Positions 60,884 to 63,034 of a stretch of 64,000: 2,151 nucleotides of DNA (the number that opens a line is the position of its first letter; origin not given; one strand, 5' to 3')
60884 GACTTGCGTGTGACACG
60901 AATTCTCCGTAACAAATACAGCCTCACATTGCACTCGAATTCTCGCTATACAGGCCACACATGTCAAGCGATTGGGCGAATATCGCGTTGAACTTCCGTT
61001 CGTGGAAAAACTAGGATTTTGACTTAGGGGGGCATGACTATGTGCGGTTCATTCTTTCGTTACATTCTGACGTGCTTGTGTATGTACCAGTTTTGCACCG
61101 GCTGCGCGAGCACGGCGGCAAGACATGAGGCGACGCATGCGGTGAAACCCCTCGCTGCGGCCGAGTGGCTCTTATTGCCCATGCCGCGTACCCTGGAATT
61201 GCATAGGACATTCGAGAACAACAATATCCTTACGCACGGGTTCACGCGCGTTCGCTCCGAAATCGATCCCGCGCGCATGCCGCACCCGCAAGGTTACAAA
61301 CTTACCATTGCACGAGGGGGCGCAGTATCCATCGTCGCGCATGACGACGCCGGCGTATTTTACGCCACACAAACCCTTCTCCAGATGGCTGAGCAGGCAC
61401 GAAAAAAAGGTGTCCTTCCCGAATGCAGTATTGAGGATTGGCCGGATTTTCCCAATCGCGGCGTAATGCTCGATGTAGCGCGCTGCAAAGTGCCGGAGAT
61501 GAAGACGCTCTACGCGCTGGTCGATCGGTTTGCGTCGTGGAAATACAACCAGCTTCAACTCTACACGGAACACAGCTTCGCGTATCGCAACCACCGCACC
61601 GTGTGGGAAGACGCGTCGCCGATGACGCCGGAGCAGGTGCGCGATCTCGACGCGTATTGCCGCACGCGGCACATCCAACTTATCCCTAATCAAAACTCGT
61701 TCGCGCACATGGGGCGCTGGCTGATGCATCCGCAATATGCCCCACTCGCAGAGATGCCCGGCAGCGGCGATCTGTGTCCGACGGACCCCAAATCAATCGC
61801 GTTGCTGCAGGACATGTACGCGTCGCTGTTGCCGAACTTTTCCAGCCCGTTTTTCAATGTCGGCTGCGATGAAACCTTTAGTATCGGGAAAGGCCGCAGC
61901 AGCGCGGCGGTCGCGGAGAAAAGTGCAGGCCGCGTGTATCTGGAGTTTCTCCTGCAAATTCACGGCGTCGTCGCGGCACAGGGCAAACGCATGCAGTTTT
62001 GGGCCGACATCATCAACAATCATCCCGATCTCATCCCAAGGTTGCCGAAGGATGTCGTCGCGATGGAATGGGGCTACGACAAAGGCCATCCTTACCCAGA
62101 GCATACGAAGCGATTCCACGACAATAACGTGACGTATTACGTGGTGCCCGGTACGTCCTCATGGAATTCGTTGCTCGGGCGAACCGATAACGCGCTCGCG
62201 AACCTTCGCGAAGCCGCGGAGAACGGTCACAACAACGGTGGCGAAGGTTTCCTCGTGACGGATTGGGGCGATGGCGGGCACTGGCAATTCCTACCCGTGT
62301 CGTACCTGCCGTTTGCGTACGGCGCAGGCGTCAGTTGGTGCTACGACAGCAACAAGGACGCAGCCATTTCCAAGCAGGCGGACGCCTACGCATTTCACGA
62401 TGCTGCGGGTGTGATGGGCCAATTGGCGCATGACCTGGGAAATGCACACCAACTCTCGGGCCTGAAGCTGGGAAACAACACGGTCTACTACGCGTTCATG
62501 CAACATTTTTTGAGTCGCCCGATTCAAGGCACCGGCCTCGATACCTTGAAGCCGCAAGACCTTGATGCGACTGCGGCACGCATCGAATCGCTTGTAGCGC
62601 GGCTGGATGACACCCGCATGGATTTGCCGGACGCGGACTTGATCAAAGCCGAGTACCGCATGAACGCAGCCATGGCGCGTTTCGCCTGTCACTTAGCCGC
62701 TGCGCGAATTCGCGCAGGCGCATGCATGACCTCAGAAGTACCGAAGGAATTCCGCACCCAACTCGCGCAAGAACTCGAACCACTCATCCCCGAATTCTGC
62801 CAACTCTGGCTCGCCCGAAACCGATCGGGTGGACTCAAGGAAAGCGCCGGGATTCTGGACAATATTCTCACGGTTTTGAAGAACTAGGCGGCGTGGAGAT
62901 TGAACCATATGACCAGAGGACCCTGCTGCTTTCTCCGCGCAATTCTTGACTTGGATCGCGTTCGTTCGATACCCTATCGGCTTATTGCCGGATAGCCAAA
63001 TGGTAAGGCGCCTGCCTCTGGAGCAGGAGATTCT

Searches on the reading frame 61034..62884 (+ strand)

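Call 45: search_protein_families(library=pfam, proteins=[window:61034-62884:+], max_evalue=0.00001)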
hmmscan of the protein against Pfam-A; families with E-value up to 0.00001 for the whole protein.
window:61034-62884:+ (617 aa): 2 families
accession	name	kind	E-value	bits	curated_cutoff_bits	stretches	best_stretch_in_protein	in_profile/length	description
PF00728.28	Glyco_hydro_20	-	1.9e-15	57.5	22.3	1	139-350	1-243/348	Glycosyl hydrolase family 20, catalytic domain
PF02838.20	Glyco_hydro_20b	-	4e-12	47.4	26.1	1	74-136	64-124/124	Glycosyl hydrolase family 20, domain 2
